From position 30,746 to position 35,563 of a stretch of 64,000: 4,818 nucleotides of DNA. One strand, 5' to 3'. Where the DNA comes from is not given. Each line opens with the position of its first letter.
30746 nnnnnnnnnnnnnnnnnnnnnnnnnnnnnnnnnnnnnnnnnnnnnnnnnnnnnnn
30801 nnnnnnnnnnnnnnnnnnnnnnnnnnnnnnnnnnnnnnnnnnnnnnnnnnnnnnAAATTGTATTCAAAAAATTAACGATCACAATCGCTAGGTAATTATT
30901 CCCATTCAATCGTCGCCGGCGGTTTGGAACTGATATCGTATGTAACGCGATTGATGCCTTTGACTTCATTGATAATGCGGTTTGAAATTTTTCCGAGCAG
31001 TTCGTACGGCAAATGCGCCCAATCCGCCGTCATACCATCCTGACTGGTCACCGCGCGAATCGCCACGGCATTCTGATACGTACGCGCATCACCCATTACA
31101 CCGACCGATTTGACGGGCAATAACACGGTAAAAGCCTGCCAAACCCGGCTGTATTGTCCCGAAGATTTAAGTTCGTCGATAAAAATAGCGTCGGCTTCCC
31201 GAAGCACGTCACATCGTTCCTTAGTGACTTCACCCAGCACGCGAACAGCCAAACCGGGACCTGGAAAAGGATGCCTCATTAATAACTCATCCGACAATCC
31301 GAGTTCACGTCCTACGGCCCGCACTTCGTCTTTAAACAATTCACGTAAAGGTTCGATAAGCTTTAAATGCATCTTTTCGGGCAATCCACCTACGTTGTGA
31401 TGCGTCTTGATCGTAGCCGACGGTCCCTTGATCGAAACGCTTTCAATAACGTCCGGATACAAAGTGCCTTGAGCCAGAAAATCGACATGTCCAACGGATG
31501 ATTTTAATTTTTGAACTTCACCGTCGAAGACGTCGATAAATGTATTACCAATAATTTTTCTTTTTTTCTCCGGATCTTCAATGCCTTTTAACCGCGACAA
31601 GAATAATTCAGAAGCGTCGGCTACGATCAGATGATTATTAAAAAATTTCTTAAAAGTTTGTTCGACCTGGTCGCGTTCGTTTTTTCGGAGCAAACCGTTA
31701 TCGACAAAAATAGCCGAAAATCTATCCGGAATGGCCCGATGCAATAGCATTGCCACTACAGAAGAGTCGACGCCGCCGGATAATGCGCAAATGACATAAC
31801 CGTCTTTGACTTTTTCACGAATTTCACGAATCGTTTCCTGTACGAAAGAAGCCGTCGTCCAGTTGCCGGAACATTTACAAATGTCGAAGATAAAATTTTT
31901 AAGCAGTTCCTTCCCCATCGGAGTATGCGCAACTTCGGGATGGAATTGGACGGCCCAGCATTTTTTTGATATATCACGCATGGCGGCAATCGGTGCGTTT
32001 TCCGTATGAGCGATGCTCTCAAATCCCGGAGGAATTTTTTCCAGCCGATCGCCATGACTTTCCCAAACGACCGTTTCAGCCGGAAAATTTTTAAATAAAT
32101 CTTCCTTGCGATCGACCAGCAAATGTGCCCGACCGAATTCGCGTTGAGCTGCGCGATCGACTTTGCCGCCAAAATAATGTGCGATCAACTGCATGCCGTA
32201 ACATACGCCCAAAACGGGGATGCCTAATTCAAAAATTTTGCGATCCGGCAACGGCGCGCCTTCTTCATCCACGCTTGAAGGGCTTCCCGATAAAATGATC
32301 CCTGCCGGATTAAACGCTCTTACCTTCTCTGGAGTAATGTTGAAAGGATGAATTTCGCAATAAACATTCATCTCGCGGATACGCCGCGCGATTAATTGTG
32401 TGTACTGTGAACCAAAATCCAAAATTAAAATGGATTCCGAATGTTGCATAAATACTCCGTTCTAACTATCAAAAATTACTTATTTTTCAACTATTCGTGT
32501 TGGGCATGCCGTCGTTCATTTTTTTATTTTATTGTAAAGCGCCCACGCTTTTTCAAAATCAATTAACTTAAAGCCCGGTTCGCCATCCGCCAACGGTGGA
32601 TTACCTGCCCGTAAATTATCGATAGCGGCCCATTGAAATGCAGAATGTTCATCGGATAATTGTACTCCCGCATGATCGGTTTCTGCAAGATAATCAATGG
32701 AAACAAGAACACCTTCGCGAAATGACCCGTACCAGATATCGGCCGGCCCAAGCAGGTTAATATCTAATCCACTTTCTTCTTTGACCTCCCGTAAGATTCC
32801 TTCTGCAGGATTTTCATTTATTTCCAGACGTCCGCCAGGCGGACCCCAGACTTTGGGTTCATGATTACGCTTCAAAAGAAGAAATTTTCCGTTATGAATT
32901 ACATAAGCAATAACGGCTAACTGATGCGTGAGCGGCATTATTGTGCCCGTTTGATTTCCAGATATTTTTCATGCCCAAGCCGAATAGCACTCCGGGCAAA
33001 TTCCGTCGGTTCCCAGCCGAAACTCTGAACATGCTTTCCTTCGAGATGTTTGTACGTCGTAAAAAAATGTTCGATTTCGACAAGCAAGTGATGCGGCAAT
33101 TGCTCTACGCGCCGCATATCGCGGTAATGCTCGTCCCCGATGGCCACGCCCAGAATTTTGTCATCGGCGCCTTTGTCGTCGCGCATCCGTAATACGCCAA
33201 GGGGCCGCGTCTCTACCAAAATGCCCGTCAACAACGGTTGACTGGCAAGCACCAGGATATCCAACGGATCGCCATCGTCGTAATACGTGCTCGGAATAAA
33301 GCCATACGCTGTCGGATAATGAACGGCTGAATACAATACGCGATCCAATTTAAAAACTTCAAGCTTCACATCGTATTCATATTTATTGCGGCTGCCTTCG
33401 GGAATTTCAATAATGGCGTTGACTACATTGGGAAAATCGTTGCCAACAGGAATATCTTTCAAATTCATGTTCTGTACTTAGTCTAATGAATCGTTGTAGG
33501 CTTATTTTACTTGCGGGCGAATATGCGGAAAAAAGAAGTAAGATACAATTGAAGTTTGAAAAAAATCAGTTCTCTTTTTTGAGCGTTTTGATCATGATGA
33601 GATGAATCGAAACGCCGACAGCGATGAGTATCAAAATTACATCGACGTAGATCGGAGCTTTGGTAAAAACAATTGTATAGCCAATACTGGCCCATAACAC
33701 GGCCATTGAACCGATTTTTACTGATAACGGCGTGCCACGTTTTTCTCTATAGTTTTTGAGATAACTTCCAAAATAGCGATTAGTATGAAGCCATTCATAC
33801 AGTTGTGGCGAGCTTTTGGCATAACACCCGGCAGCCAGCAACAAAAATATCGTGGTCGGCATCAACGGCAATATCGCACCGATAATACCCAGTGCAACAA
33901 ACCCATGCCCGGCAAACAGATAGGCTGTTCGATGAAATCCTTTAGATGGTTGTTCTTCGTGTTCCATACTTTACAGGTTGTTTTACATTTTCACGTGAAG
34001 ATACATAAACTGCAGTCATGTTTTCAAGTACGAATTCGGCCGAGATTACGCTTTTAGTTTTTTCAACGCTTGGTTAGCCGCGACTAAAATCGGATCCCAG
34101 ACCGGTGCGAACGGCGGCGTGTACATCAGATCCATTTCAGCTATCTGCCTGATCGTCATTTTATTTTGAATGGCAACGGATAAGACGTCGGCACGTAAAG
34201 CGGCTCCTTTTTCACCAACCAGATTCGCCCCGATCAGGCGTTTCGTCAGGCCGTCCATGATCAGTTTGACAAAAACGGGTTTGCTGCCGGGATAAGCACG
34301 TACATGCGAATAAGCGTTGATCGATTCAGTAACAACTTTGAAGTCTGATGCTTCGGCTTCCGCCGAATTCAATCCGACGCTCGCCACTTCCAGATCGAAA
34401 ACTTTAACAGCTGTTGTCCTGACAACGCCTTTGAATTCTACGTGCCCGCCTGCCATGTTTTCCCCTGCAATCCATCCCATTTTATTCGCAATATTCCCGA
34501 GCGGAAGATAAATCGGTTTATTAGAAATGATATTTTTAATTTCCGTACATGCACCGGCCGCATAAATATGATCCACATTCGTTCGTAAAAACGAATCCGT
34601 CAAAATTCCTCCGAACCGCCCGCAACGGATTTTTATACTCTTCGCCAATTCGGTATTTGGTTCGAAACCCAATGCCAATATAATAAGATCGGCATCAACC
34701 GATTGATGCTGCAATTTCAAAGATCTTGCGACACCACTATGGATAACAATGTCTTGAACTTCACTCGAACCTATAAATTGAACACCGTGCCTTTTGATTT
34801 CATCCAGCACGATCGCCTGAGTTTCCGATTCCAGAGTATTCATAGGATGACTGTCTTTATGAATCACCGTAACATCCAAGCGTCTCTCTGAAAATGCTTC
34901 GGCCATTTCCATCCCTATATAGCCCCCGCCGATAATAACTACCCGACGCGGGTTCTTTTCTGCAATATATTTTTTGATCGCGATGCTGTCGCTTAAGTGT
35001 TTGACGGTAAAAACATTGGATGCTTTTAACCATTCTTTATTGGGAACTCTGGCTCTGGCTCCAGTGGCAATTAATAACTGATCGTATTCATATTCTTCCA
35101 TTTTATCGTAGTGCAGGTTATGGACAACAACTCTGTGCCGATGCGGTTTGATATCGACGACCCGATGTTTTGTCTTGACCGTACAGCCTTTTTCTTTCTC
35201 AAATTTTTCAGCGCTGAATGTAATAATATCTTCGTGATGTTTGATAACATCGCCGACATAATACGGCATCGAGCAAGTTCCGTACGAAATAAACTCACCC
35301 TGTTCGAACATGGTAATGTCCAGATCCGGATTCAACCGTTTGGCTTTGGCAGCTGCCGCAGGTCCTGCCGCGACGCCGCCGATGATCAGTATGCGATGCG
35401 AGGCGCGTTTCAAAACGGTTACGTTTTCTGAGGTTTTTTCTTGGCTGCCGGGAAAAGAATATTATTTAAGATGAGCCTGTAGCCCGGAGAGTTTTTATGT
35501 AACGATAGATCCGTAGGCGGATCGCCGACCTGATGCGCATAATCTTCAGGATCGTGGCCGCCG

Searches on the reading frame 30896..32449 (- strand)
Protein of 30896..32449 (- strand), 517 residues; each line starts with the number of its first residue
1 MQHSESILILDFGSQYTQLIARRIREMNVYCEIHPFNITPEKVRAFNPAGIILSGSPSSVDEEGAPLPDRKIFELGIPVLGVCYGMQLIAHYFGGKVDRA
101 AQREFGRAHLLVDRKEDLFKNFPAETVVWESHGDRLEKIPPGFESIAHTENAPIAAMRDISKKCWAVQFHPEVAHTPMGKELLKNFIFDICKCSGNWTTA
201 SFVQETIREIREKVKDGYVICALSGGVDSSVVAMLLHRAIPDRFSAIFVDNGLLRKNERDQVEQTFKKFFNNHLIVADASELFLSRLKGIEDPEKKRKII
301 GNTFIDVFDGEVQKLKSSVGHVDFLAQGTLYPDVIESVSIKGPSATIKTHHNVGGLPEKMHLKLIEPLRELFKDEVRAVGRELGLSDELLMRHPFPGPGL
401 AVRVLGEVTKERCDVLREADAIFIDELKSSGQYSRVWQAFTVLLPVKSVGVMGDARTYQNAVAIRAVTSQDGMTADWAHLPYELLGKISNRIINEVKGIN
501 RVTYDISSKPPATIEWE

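Call 42: search_protein_families(library=pfam, proteins=[window:30896-32449:-], max_evalue=0.001)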
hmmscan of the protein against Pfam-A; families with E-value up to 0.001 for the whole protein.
window:30896-32449:- (517 aa): 6 families
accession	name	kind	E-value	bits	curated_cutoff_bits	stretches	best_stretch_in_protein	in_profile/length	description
PF00117.34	GATase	-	1.6e-47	162.1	22.8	1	8-189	1-189/190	Glutamine amidotransferase class-I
PF00958.27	GMP_synt_C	-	5.2e-46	155.1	27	1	425-516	1-92/92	GMP synthase C terminal domain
PF07722.19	Peptidase_C26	-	3e-09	37.4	20.5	1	71-172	100-219/219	Peptidase C26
PF02540.23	NAD_synthase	-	8.9e-07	28.7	21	1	207-252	9-55/242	NAD synthase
PF03054.22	tRNA_Me_trans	-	4.2e-05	23.7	20.6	1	219-254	3-37/202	tRNA methyl transferase HUP domain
PF00733.27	Asn_synthase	-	0.00015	22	21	1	214-273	15-74/354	Asparagine synthase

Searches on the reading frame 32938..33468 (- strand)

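Call 72: search_protein_families(library=pfam, proteins=[window:32938-33468:-], max_evalue=0.001)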
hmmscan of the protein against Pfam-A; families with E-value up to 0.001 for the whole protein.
window:32938-33468:- (176 aa): 1 family
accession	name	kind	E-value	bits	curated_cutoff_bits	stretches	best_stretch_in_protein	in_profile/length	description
PF00719.24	Pyrophosphatase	-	3e-53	180.2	23.5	1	18-169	1-152/153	Inorganic pyrophosphatase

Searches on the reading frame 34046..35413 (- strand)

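Call 42: search_protein_families(library=pfam, proteins=[window:34046-35413:-], max_evalue=0.001)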
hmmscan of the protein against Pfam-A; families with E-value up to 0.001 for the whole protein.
window:34046-35413:- (455 aa): 14 families
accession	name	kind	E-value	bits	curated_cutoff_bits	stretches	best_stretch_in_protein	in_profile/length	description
PF07992.20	Pyr_redox_2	-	6.5e-58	196.9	26.1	1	7-293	2-278/291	Pyridine nucleotide-disulphide oxidoreductase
PF00070.33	Pyr_redox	-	9.2e-19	68.2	22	1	157-226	1-70/82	Pyridine nucleotide-disulphide oxidoreductase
PF02852.28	Pyr_redox_dim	-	3.3e-18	66.3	25.3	1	335-437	3-104/110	Pyridine nucleotide-disulphide oxidoreductase, dimerisation domain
PF01266.30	DAO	-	1.8e-11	44.6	27.9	0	157-190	1-34/353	FAD dependent oxidoreductase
PF13738.12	Pyr_redox_3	-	4.9e-11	42.9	30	1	73-287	92-305/305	Pyridine nucleotide-disulphide oxidoreductase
PF03486.20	HI0933_like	-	2.1e-09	37.6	50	0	157-190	2-35/244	HI0933-like protein Rossmann domain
PF13450.12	NAD_binding_8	-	9.5e-06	26.3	21.9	0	160-190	1-31/68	NAD(P)-binding Rossmann-like domain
PF01262.27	AlaDh_PNT_C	-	1.1e-05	25.4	23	0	151-224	24-97/214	Alanine dehydrogenase/PNT, C-terminal domain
PF13241.12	NAD_binding_7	-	1.4e-05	26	22.1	1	155-204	7-46/104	Putative NAD(P)-binding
PF13434.12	Lys_Orn_oxgnase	-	8.5e-05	22.3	21.3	1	79-179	112-212/339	L-lysine 6-monooxygenase/L-ornithine 5-monooxygenase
PF03721.20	UDPG_MGDP_dh_N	-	0.00011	22.3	27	1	157-203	2-48/187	UDP-glucose/GDP-mannose dehydrogenase family, NAD binding domain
PF02254.24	TrkA_N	-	0.0002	22.1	23.8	1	158-211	1-55/116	TrkA-N domain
PF00890.30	FAD_binding_2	-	0.00039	20.2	20.4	0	158-188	2-32/414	FAD binding domain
PF13454.12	NAD_binding_9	-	0.00076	19.9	21.8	0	75-119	112-154/155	FAD-NAD(P)-binding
